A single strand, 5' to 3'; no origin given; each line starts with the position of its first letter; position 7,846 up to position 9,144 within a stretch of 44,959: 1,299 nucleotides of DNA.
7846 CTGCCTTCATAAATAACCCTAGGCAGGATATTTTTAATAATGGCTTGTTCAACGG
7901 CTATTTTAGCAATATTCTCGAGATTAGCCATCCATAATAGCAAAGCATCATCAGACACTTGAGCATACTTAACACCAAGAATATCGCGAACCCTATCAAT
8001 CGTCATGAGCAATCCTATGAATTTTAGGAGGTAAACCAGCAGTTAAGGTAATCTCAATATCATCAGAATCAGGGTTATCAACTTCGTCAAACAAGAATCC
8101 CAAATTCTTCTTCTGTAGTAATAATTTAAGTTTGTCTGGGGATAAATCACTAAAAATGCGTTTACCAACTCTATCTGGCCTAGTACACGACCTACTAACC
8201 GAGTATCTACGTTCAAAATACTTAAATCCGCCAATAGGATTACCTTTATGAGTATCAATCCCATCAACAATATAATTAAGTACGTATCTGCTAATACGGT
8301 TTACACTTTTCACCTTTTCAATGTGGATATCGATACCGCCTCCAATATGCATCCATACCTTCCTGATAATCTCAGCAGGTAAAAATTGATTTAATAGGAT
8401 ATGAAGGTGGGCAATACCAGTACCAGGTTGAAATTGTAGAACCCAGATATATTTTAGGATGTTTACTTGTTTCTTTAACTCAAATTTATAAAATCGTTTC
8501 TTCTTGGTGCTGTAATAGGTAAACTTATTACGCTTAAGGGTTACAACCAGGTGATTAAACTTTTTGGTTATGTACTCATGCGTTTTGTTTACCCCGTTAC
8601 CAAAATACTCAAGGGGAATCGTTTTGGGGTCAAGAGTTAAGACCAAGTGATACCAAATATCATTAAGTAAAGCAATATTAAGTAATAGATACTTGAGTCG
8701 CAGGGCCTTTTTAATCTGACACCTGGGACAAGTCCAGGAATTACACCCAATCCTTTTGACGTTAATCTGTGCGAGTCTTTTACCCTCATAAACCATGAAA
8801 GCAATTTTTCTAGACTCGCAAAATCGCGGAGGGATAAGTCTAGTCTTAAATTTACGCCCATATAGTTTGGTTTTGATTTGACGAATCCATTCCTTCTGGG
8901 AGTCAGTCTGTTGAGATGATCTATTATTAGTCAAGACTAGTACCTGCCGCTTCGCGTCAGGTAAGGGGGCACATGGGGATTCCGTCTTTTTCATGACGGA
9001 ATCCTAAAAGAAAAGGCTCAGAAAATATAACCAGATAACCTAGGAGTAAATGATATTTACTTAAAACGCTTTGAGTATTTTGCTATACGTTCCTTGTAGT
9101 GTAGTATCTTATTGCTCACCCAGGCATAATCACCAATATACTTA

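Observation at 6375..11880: Minimal integrating, rolling-circle-replicating element carrying CBASS, inserted in tRNA-Glu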

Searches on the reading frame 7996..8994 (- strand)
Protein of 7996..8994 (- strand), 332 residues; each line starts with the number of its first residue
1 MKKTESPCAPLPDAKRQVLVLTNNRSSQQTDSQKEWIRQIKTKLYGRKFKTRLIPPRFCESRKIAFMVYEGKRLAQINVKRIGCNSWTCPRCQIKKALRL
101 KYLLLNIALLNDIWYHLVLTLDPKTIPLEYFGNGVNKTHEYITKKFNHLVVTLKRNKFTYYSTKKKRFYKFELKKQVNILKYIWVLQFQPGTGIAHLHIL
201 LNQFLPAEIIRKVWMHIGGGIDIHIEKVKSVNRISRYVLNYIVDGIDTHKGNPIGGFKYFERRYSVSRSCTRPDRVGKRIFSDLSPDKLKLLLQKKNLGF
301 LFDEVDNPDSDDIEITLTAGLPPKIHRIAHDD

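Call 7: search_protein_families(library=pfam, proteins=[window:7996-8994:-], max_evalue=0.01)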
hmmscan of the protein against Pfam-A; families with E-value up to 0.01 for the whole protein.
window:7996-8994:- (332 aa): 1 family
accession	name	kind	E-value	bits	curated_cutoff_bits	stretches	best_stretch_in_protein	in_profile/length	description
PF23343.2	REP_ORF2-G2P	-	5.4e-06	27.1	27.8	1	166-243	24-96/99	Replication-associated protein ORF2/G2P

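Call 8: search_protein_families(library=padloc, proteins=[window:7996-8994:-], max_evalue=0.01)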
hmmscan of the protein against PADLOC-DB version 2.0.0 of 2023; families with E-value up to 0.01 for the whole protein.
window:7996-8994:- (332 aa): 0 families

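Call 11: search_protein_families(library=phrogs, proteins=[window:7996-8994:-], max_evalue=0.01)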
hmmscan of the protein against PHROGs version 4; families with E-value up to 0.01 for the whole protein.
window:7996-8994:- (332 aa): 2 families
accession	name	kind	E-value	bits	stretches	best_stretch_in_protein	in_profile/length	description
phrog_3419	-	DNA, RNA and nucleotide metabolism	1.9e-11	45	1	170-291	128-252/289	rolling circle DNA replication initiation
phrog_3584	-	DNA, RNA and nucleotide metabolism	6.7e-08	33.2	1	169-306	99-230/265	replication initiation protein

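Call 16: find_encoding_contigs(protein=window:7996-8994:-, flank=10000, max_places=10)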
Protein window:7996-8994:- (332 aa): 1 contig read that carries it; 1 place shown.
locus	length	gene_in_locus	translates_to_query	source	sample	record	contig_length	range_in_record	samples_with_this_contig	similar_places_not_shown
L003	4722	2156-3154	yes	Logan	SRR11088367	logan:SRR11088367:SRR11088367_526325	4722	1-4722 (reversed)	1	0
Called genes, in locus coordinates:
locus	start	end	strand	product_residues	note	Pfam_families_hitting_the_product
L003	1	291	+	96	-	?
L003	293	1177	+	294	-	PF18159:S_4TM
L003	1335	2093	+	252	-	-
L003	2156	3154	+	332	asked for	PF23343:REP_ORF2-G2P (weak)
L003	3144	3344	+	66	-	-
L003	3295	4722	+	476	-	?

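Call 18: find_homologous_proteins(query=window:7996-8994:-, max_evalue=0.001)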
Query window:7996-8994:- (332 aa): 54 proteins with E <= 0.001 among 1010 candidates.
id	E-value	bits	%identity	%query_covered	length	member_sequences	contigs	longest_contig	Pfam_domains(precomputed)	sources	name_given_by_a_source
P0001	1.3e-225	766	100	100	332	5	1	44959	PF23343.3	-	-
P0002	2.4e-131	456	59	100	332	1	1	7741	PF23343.3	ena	-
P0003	1.1e-120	421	59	95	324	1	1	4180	PF23343.3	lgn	-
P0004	1.6e-117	411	56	99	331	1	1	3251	PF23343.3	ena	-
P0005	2.9e-112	393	54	99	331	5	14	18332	PF23343.3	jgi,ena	-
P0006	6.1e-99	350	57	80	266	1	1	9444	-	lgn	-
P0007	1.8e-76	276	52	79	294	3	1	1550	PF23343.3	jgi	-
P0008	1.5e-74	269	45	92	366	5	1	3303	PF23343.3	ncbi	-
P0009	7.0e-74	267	47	89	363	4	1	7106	PF23343.3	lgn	-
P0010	1.5e-73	266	44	92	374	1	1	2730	PF23343.3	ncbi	-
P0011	5.0e-72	261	43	92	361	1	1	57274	PF23343.3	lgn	-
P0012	3.9e-71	258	44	93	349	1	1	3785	PF23343.3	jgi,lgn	-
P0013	5.2e-71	258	45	89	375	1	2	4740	PF23343.3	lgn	-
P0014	1.7e-69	253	45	88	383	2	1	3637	PF23343.3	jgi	-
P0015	4.1e-69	252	42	92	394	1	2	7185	PF23343.3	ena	-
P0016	3.7e-67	245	42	93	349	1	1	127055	PF23343.3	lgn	-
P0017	5.3e-67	245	42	90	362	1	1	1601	PF23343.3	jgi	-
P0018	9.8e-67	244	45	78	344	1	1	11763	PF23343.3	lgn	-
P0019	3.5e-66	242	39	91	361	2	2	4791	PF23343.3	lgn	-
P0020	7.2e-66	241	41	92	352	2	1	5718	PF26475.1,PF23343.3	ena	-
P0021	1.9e-64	236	40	90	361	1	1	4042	PF23343.3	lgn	-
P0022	2.2e-64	236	41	90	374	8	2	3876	PF23343.3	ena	-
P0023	4.2e-64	235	41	90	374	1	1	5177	PF23343.3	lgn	-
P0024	5.6e-64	235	40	90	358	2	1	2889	PF14214.12,PF23343.3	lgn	-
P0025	1.8e-63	233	40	90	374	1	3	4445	PF23343.3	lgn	-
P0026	2.0e-63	233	45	77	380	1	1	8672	PF23343.3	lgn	-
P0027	3.6e-63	232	42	89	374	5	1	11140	PF23343.3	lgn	-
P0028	1.0e-62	231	42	88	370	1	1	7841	PF23343.3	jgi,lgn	jgi:hypothetical protein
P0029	1.1e-61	227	41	90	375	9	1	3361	PF23343.3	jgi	-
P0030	2.5e-61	226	39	90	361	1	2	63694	PF23343.3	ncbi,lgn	-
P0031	2.4e-60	223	46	81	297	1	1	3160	PF23343.3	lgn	-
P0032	1.8e-59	220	49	77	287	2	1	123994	PF23343.3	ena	-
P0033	2.2e-59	220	42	83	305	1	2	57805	PF23343.3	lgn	-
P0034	2.6e-59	219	41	91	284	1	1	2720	PF23343.3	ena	-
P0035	9.9e-58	214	39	89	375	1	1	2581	PF23343.3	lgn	-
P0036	1.3e-57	214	38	89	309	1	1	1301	PF23343.3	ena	-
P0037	2.4e-57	213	38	92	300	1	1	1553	PF23343.3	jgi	jgi:hypothetical protein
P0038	3.4e-57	212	38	89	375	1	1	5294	PF23343.3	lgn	-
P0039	3.8e-57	212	39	94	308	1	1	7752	PF23343.3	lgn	-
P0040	1.6e-56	210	40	91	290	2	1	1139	PF23343.3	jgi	-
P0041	4.1e-56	209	40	85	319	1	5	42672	PF23343.3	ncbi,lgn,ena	-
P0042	1.2e-55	207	41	91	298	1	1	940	PF23343.3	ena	-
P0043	1.4e-55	207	39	91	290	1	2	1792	PF23343.3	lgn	-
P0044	5.6e-55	205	44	69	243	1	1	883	PF23343.3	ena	-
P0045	3.0e-50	190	42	76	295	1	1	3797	PF23343.3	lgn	-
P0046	2.0e-49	187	39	91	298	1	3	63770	PF23343.3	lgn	-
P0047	1.4e-48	184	43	79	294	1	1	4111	PF23343.3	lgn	-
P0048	4.2e-47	179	43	66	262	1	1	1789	PF11726.16,PF23343.3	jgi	jgi:hypothetical protein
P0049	7.1e-43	165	38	80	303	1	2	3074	PF23343.3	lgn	-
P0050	5.7e-42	162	38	81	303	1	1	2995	PF23343.3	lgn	-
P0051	7.4e-40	155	38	81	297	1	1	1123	PF23343.3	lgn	-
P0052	1.2e-39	155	42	67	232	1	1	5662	PF23343.3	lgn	-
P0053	2.4e-39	154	39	78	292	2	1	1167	PF23343.3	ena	-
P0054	2.3e-34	137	32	78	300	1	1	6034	PF20199.5,PF23343.3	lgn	-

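Call 20: find_related_loci(query=A1, collection=genome_contigs, flank=10000)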
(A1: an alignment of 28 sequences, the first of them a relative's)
Query A1 (332 aa) in genome_contigs; peptide patterns used: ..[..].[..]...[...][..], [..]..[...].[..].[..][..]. (x = any residue, [..] = any of these).
52 stretches matched a pattern; 30 encode a relative of the query (tblastn E <= 1e-3); 29 distinct loci.
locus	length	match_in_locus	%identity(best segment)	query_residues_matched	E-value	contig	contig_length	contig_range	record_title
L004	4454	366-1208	49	2-275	6e-82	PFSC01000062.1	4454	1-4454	MAG: Candidatus Roizmanbacteria bacterium CG_4_9_14_0_2_um_filter_39_13 CG_4_9_14_0.2_um_filter_scaffold_11429_c, whole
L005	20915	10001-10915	46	18-322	5e-80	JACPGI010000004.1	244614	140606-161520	MAG: candidate division WWE3 bacterium isolate NC_groundwater_383_Ag_B-0.1um_36_13 GD18-4_B1_scaffold_483121, whole geno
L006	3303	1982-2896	45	18-322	2e-79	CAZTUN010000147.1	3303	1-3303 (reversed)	MAG TPA_asm: uncultured Rickettsiales bacterium isolate SRP342105_co1_302 genome assembly, contig: NODE_43746_length_330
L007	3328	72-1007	41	18-328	4e-77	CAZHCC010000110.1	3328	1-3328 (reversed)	MAG TPA_asm: uncultured Candidatus Saccharibacteria bacterium isolate binchicken_co186_26 genome assembly, contig: NODE_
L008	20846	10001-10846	41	11-315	6e-71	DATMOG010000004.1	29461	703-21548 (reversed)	MAG TPA_asm: Candidatus Sulfotelmatobacter sp. isolate SMAG_U12870 k141_1517365, whole genome shotgun sequence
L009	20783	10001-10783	46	9-276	2e-70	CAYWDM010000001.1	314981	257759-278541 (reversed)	MAG TPA_asm: uncultured Pseudomonadales bacterium isolate SRP272421_co4_48 genome assembly, contig: NODE_4_length_314981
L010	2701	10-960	41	19-328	2e-70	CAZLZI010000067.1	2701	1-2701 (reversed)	MAG TPA_asm: uncultured Candidatus Saccharibacteria bacterium isolate binchicken_co105_118 genome assembly, contig: NODE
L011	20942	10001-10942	40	19-322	4e-66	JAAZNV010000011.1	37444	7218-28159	MAG: candidate division WWE3 bacterium isolate AS27yjCOA_202 157369_AS27, whole genome shotgun sequence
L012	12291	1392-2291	39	11-308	7e-66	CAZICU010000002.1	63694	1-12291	MAG TPA_asm: uncultured Gammaproteobacteria bacterium isolate SRP263991_co2_418 genome assembly, contig: NODE_274_length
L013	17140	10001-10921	40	7-312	2e-64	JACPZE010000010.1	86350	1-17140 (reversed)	MAG: Candidatus Gottesmanbacteria bacterium isolate NC_groundwater_881_Pr1_S2p5_36_20 Montesol18_S2p5_coassembly_scaffol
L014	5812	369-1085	44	19-273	1e-62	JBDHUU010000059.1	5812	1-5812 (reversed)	MAG: Candidatus Levyibacteriota bacterium isolate AS-MESO-3CA.208 NODE_56223_length_5812_cov_2.431212, whole genome shot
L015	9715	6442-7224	40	11-292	1e-62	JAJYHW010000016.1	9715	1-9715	MAG: bacterium isolate DBS1-3.bin97 NODE_14852_length_9715_cov_1.3689, whole genome shotgun sequence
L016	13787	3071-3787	44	19-273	2e-62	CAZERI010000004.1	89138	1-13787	MAG TPA_asm: uncultured Gammaproteobacteria bacterium isolate SRP278252_co1_729 genome assembly, contig: NODE_274_length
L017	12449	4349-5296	39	19-324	5e-65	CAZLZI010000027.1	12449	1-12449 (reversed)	MAG TPA_asm: uncultured Candidatus Saccharibacteria bacterium isolate binchicken_co105_118 genome assembly, contig: NODE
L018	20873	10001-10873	39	18-308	4e-61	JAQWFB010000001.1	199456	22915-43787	MAG: Candidatus Shapirobacteria bacterium isolate STF2_89 NODE_37_length_199456_cov_20.182848_Sandtown_F2, whole genome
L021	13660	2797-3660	36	11-318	7e-50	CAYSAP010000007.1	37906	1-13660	MAG TPA_asm: uncultured Gammaproteobacteria bacterium isolate SRP090828_co2_19 genome assembly, contig: NODE_371_length_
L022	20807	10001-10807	31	17-318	2e-39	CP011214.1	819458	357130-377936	MAG: Candidatus Woesebacteria bacterium GW2011_GWF1_31_35 chromosome, complete genome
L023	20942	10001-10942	41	19-322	3e-67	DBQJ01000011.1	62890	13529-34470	MAG TPA_asm: candidate division WWE3 bacterium UBA1397 UBA1397_contig_6597, whole genome shotgun sequence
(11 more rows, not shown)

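Call 32: find_related_loci(query=A1, collection=viral_contigs, flank=10000)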
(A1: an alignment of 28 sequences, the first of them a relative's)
Query A1 (332 aa) in viral_contigs; peptide patterns used: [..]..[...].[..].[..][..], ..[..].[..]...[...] (x = any residue, [..] = any of these).
93 stretches matched a pattern; 1 encode a relative of the query (tblastn E <= 1e-3); 1 distinct loci.
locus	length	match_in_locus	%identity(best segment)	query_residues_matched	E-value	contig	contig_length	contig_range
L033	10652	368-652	34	163-243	3e-7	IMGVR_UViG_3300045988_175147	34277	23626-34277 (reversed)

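Call 33: find_related_loci(query=A1, collection=metagenome_contigs, flank=10000)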
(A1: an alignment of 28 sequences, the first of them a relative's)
Query A1 (332 aa) in metagenome_contigs; peptide patterns used: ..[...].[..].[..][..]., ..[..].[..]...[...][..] (x = any residue, [..] = any of these).
257 stretches matched a pattern; 79 encode a relative of the query (tblastn E <= 1e-3); 79 distinct loci.
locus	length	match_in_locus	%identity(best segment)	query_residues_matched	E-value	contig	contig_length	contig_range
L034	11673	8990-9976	53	4-332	1e-118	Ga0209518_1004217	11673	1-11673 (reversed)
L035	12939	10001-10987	53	4-332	4e-118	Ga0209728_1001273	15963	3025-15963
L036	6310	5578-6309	60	1-244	3e-100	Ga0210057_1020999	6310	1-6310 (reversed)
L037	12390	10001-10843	49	2-275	8e-82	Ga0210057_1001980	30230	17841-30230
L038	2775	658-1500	49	2-275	2e-83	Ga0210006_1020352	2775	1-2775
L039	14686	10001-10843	49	2-275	8e-82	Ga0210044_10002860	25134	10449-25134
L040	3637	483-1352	45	10-300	1e-73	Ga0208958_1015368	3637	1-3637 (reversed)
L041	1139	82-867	45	15-274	1e-77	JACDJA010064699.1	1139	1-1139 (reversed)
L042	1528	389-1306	41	11-317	1e-75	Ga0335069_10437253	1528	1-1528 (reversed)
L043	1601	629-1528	42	11-308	1e-74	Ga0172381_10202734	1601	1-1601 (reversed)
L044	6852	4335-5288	40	19-328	2e-67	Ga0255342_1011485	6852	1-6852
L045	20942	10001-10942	41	19-322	8e-67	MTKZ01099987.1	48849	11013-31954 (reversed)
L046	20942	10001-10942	41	19-322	8e-67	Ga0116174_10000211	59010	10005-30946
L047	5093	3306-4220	39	18-314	2e-66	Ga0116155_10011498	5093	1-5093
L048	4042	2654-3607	39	19-328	8e-65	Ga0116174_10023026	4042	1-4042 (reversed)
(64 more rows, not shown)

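Call 39: search_protein_families(library=pfam, proteins=[L034:1456-3303:+, L034:3493-3960:+, L034:3888-4964:+, L034:5520-6176:+, L034:6221-6784:+, L034:6788-7132:+, L034:7140-8105:+, L035:5229-6014:+, L035:6088-7326:+, L035:7327-9153:+], max_evalue=0.01)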
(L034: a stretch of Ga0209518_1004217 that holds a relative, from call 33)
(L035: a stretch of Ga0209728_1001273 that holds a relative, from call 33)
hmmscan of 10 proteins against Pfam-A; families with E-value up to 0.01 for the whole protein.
L034:1456-3303:+ (615 aa): 8 families
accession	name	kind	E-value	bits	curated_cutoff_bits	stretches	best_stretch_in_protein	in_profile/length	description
PF13304.12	AAA_21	-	1.6e-14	55.2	27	1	38-303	3-303/304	AAA domain, putative AbiEii toxin, Type IV TA system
PF13175.12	AAA_15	-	8.6e-13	49.1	32.1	2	197-303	262-374/374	AAA ATPase domain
PF02463.25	SMC_N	-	2.6e-07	30.7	40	1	14-313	2-212/220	RecF/RecN/SMC N terminal domain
PF00005.33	ABC_tran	-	9.7e-05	23.4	25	0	34-60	11-37/137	ABC transporter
PF00004.35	AAA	-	0.00059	20.7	21.2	0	37-94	1-49/131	ATPase family associated with various cellular activities (AAA)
PF13476.12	AAA_23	-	0.0026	18.8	27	1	16-122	1-87/201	AAA domain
PF20469.4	OLD-like_TOPRIM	-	0.006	17.5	23.2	0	353-418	4-67/67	Overcoming lysogenization defect protein-like, TOPRIM domain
PF13401.12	AAA_22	-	0.0089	16.8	27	0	35-70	6-41/130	AAA domain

L034:3493-3960:+ (155 aa): 0 families

L034:3888-4964:+ (358 aa): 1 family
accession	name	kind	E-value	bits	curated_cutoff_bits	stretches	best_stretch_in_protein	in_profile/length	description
PF02518.31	HATPase_c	-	5e-11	43.5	26.4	1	246-337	6-97/111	Histidine kinase-, DNA gyrase B-, and HSP90-like ATPase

L034:5520-6176:+ (218 aa): 0 families

L034:6221-6784:+ (187 aa): 0 families

L034:6788-7132:+ (114 aa): 1 family
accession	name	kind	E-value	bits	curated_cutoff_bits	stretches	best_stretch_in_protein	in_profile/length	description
PF14358.11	DUF4405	-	0.0058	17.6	26.7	0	24-59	1-35/66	Domain of unknown function (DUF4405)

L034:7140-8105:+ (321 aa): 0 families

L035:5229-6014:+ (261 aa): 2 families
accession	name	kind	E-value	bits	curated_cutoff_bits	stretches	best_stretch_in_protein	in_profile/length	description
PF09520.16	RE_TdeIII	-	1.8e-32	113.3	27.2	2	136-243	132-239/242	Type II restriction endonuclease, TdeIII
PF14511.12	RE_EcoO109I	-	0.00072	19.8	22.5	1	137-244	92-192/198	Type II restriction endonuclease EcoO109I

L035:6088-7326:+ (412 aa): 5 families
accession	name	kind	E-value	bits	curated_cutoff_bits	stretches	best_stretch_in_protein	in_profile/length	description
PF00145.23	DNA_methylase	-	6.2e-76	256.3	22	1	75-386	2-320/324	C-5 cytosine-specific DNA methylase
PF00376.29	MerR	-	1.1e-11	44.8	28.2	1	10-42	5-38/38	MerR family regulatory protein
PF13411.12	MerR_1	-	3.2e-09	37.2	21.6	1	6-51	2-47/69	MerR HTH family regulatory protein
PF12728.13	HTH_17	-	0.00045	20.9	27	1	6-41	3-38/51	Helix-turn-helix domain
PF03602.21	Cons_hypoth95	-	0.0087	16.2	24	0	66-115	36-84/182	Conserved hypothetical protein 95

L035:7327-9153:+ (608 aa): 4 families
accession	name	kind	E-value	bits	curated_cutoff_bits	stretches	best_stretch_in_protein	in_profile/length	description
PF13175.12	AAA_15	-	1.5e-30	107.5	32.1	1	4-410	1-374/374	AAA ATPase domain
PF20469.4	OLD-like_TOPRIM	-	2.2e-16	60.5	23.2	1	462-530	1-67/67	Overcoming lysogenization defect protein-like, TOPRIM domain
PF13304.12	AAA_21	-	2.4e-11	44.7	27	1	31-411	4-304/304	AAA domain, putative AbiEii toxin, Type IV TA system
PF11398.14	DUF2813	-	7.9e-05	22.6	21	0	4-50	1-46/372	Protein of unknown function (DUF2813)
